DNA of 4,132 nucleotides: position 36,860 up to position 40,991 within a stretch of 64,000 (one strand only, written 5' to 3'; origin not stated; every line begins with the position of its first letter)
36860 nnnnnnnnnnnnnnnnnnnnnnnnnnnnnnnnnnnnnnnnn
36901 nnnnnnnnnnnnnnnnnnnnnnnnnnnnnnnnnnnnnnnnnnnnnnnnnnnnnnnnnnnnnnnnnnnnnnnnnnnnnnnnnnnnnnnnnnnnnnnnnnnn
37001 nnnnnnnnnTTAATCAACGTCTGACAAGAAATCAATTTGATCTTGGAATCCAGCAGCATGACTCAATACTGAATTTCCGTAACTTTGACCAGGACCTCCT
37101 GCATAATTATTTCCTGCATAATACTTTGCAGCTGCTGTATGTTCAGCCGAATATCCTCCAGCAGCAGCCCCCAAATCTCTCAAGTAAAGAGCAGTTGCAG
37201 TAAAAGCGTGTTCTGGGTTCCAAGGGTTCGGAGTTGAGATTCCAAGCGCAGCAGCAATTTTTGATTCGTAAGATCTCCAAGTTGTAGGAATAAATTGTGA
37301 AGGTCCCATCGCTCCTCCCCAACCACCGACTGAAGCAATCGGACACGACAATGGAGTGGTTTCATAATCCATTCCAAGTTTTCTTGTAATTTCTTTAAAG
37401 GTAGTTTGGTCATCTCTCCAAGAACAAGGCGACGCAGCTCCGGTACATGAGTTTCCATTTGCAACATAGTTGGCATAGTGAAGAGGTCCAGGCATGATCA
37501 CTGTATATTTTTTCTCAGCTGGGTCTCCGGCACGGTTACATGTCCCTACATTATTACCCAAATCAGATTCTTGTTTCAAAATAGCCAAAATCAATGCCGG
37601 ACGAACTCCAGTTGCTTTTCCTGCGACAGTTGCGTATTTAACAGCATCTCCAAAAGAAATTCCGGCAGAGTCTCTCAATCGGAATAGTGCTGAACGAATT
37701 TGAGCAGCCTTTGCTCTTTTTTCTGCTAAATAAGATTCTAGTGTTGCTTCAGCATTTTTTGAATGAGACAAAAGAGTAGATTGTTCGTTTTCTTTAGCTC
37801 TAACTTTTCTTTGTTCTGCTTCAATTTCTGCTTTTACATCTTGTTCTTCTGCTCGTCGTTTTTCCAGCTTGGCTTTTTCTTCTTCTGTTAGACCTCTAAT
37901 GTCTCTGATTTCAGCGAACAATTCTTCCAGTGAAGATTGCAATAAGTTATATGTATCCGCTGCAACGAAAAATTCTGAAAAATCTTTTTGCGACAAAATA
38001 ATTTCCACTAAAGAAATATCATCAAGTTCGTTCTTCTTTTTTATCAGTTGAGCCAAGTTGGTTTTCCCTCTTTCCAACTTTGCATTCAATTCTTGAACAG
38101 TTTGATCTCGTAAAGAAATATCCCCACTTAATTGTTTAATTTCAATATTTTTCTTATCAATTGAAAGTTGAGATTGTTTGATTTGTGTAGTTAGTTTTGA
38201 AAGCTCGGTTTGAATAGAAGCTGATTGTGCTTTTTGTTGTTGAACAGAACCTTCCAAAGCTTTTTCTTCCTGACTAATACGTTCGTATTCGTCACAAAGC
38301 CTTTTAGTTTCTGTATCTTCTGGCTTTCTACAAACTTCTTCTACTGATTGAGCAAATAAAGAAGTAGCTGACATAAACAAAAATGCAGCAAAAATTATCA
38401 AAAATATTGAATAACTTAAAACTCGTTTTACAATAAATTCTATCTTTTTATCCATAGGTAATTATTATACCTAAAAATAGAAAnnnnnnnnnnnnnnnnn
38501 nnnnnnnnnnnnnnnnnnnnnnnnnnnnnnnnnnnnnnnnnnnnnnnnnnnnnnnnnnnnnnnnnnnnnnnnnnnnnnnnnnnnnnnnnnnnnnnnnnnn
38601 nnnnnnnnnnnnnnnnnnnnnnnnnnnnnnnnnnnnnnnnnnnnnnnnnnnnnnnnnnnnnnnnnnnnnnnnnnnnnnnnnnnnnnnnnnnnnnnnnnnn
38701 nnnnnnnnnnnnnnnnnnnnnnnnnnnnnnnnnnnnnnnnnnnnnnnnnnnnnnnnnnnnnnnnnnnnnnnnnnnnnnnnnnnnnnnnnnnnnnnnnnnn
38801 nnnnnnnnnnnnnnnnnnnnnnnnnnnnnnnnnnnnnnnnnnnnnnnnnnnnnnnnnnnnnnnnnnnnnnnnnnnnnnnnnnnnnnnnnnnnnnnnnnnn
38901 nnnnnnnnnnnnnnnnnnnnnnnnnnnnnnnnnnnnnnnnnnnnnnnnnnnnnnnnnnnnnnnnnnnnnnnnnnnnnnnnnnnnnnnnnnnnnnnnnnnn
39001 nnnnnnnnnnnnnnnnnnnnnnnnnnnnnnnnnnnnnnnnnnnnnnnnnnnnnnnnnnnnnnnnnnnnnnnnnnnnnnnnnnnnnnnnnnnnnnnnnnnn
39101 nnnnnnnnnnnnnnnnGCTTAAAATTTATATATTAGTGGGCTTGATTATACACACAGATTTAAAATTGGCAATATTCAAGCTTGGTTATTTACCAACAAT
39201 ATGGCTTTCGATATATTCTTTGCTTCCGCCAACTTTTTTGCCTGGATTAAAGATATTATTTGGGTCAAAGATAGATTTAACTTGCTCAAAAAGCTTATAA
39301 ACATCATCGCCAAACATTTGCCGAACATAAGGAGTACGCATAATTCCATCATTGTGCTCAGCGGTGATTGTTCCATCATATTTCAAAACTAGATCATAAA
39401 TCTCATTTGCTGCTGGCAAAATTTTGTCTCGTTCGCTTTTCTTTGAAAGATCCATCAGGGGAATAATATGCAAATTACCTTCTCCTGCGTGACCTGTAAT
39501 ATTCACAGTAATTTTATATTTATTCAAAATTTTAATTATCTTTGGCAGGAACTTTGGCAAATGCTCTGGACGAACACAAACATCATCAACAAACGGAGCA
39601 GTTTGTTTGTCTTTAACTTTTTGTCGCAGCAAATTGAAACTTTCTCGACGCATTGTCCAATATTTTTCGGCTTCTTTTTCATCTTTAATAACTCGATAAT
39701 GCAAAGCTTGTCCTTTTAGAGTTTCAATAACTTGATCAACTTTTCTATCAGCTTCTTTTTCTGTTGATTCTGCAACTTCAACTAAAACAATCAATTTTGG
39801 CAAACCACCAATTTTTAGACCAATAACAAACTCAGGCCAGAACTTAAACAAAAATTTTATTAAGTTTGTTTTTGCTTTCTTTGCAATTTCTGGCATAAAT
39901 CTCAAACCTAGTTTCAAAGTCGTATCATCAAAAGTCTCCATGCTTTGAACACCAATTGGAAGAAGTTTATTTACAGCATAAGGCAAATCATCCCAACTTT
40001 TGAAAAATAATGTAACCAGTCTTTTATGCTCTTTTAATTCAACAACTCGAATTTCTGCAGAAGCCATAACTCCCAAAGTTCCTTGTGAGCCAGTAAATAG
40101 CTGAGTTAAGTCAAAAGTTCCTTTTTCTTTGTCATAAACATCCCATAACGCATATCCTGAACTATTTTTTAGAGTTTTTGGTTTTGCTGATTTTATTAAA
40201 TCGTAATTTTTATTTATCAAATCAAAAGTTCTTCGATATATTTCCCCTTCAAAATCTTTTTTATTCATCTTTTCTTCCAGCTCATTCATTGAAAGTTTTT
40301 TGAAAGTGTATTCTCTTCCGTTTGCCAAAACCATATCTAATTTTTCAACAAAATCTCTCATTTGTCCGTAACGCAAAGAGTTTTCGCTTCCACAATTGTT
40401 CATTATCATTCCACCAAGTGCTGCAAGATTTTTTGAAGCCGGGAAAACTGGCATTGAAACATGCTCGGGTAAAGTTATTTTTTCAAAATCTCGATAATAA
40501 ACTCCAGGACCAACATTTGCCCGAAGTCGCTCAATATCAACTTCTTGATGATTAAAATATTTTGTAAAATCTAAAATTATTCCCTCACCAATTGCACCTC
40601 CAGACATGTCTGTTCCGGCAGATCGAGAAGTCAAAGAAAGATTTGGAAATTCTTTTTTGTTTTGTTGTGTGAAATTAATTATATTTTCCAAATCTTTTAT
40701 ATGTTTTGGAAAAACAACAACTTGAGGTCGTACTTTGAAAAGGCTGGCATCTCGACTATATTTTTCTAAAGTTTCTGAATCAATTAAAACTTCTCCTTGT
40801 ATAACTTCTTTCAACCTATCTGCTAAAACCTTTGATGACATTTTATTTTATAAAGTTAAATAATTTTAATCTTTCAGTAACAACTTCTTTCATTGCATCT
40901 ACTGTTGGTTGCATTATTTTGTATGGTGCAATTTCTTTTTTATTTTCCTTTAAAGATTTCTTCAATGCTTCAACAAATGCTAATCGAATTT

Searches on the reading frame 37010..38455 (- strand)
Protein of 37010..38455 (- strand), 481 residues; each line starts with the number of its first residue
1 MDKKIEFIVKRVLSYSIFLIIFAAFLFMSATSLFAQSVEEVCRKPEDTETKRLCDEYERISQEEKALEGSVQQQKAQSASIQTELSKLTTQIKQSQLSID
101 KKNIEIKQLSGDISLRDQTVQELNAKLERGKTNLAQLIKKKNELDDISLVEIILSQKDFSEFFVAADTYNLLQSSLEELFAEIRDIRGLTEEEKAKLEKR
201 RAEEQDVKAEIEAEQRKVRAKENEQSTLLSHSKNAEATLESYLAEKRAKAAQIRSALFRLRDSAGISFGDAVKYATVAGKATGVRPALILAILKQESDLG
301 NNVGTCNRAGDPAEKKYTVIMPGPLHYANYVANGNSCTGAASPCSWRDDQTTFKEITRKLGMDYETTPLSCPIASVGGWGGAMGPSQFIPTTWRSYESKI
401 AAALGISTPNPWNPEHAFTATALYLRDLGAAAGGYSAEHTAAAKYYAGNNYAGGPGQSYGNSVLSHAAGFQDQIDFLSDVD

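Call 66: search_protein_families(library=pfam, proteins=[window:37010-38455:-], max_evalue=0.00001)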
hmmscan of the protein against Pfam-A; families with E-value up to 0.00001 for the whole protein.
window:37010-38455:- (481 aa): 1 family
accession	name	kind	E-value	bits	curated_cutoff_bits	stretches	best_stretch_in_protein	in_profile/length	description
PF13406.11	SLT_2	-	1.1e-06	28.6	24.3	0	376-433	149-204/292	Transglycosylase SLT domain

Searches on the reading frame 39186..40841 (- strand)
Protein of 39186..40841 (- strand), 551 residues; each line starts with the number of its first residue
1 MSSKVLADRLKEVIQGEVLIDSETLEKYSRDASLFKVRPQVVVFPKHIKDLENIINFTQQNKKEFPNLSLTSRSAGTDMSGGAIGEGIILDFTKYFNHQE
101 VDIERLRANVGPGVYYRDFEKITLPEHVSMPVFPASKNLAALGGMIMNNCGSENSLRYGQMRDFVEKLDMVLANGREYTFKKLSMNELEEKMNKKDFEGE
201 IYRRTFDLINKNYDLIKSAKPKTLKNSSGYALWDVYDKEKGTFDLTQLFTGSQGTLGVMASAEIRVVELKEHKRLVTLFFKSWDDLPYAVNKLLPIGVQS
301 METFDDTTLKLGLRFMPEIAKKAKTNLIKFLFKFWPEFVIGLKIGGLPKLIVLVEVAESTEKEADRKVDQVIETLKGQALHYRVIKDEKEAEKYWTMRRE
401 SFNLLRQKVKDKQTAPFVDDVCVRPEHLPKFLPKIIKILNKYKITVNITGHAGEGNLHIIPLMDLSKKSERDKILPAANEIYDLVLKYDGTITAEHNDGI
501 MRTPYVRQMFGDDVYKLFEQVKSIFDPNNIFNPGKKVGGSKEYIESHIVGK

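Call 66: search_protein_families(library=pfam, proteins=[window:39186-40841:-], max_evalue=0.00001)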
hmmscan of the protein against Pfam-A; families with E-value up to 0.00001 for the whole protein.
window:39186-40841:- (551 aa): 2 families
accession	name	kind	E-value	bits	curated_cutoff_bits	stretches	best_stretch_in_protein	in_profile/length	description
PF02913.24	FAD-oxidase_C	-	2.1e-50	172.2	21.2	1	270-535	2-247/248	FAD linked oxidases, C-terminal domain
PF01565.28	FAD_binding_4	-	1.3e-26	93.4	26.4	1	39-178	1-136/139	FAD binding domain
